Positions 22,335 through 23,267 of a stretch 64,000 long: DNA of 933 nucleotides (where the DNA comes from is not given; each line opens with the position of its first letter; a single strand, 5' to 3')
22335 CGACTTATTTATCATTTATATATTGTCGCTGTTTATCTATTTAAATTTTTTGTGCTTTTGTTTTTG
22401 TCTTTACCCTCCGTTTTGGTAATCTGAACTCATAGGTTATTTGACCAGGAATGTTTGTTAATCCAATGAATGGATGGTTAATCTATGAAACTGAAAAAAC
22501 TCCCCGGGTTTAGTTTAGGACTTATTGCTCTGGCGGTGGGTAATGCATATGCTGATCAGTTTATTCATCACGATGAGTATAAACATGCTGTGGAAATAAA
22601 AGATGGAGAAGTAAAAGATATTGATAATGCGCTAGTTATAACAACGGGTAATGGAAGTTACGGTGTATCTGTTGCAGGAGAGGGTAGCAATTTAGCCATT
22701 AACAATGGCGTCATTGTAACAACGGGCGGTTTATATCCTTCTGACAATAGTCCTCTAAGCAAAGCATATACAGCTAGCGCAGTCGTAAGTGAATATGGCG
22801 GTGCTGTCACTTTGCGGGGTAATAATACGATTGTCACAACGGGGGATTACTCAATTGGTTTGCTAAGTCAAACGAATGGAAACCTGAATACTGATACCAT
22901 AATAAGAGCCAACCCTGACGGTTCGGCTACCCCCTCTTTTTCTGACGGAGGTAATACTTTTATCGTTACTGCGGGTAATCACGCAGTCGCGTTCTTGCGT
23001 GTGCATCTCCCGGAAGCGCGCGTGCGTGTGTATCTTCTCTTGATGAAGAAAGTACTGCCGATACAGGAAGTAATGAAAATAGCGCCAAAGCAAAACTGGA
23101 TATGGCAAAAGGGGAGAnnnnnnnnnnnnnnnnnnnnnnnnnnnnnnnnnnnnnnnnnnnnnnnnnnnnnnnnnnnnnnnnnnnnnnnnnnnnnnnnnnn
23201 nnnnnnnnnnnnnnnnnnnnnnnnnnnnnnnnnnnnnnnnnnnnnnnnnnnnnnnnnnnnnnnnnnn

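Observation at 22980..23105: ycgH-like autotransporter is inactivated by a frameshift in an unusual GC-alternating tract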

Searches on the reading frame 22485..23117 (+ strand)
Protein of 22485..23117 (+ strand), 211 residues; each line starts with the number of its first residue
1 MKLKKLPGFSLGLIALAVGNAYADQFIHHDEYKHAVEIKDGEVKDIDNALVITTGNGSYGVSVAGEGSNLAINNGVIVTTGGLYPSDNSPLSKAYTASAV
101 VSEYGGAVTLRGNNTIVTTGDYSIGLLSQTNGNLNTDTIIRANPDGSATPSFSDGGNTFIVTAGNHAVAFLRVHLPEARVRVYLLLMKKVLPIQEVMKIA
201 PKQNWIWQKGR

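Call 13: list_cluster_members(proteins=[window:22485-23117:+, window:23102-25129:+])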
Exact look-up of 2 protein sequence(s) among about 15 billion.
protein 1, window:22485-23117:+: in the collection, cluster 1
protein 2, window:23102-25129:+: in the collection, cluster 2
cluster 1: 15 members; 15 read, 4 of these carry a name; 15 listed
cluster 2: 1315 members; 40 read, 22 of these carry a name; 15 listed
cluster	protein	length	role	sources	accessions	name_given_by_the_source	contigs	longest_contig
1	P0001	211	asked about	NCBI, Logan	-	-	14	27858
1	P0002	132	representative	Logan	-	-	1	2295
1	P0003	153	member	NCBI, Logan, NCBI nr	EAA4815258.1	hypothetical protein DQF09_17935 [Shigella boydii] | hypothetical protein [Shigella boydii]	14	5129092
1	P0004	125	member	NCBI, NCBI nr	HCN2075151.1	TPA: autotransporter outer membrane beta-barrel domain-containing protein, partial ... | autotransporter outer membrane beta-barrel domain-containing protein [Escherichia coli]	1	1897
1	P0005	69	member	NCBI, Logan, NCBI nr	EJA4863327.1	hypothetical protein MU096_004511 [Escherichia coli] | hypothetical protein [Escherichia coli]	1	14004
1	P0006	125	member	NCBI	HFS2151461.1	TPA: autotransporter outer membrane beta-barrel domain-containing protein, partial ...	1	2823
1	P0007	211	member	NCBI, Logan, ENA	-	-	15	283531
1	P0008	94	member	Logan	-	-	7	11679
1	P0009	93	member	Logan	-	-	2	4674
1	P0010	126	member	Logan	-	-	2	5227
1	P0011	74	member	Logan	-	-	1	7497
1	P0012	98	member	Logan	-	-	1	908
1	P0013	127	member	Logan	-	-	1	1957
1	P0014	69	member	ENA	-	-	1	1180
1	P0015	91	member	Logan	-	-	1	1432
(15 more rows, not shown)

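Call 14: find_encoding_contigs(protein=P0001, flank=3000, max_places=10)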
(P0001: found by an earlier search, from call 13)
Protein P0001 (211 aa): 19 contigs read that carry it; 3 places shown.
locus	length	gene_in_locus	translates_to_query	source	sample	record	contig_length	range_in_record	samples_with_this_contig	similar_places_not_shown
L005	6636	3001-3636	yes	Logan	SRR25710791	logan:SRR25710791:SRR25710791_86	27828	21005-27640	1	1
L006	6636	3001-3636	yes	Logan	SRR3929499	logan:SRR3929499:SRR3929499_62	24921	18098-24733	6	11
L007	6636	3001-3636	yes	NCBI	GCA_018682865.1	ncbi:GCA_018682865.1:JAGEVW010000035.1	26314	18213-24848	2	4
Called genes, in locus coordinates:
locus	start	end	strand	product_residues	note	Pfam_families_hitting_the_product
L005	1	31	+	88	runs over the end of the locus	PF10798:YmgB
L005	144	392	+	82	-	-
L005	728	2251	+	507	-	PF12792:CSS-motif, PF00563:EAL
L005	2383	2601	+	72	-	PF28058:YmgF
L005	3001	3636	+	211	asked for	-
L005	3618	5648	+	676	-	PF03212:Pertactin, PF18883:AC_1, PF03797:Autotransporter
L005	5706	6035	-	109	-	PF16456:YmgD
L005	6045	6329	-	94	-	-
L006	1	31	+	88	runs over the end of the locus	PF10798:YmgB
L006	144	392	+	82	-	-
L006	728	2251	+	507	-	PF12792:CSS-motif, PF00563:EAL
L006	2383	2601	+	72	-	PF28058:YmgF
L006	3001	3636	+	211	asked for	-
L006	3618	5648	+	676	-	PF03212:Pertactin, PF18883:AC_1, PF03797:Autotransporter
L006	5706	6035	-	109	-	PF16456:YmgD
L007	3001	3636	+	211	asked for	-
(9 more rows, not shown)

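Call 15: find_encoding_contigs(protein=P0007, flank=3000, max_places=10)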
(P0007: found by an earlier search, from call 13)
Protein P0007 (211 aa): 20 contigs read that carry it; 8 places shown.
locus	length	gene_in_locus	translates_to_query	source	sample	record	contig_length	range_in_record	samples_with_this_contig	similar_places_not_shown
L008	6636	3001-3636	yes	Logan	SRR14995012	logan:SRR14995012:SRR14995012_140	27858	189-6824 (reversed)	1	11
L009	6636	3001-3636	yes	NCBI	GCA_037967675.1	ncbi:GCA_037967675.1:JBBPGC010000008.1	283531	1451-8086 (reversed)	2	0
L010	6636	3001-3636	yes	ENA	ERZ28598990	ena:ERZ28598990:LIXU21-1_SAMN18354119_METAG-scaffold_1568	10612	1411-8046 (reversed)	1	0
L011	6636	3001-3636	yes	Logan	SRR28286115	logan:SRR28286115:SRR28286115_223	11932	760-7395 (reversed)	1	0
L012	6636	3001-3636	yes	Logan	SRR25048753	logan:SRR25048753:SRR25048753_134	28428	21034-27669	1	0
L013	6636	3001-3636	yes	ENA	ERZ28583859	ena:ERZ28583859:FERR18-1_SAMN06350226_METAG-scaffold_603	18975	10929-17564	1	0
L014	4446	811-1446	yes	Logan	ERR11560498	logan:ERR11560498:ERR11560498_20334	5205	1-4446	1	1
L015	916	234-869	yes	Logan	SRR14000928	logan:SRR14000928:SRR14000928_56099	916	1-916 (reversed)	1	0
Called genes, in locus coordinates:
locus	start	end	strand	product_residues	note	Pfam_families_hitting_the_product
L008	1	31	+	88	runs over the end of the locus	PF10798:YmgB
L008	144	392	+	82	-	-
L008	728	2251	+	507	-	PF12792:CSS-motif, PF00563:EAL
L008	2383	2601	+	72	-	PF28058:YmgF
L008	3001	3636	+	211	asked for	-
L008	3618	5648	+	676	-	PF03212:Pertactin, PF18883:AC_1, PF03797:Autotransporter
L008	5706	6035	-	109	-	PF16456:YmgD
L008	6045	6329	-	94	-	-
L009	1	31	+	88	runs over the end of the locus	PF10798:YmgB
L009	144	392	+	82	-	-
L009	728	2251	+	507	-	PF12792:CSS-motif, PF00563:EAL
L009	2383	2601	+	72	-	PF28058:YmgF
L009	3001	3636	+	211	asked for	-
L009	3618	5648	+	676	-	PF03212:Pertactin, PF18883:AC_1, PF03797:Autotransporter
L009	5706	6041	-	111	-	PF16456:YmgD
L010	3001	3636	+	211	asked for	-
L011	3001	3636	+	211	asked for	-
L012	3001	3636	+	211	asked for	-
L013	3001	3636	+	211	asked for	-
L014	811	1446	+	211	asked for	-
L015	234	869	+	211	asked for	-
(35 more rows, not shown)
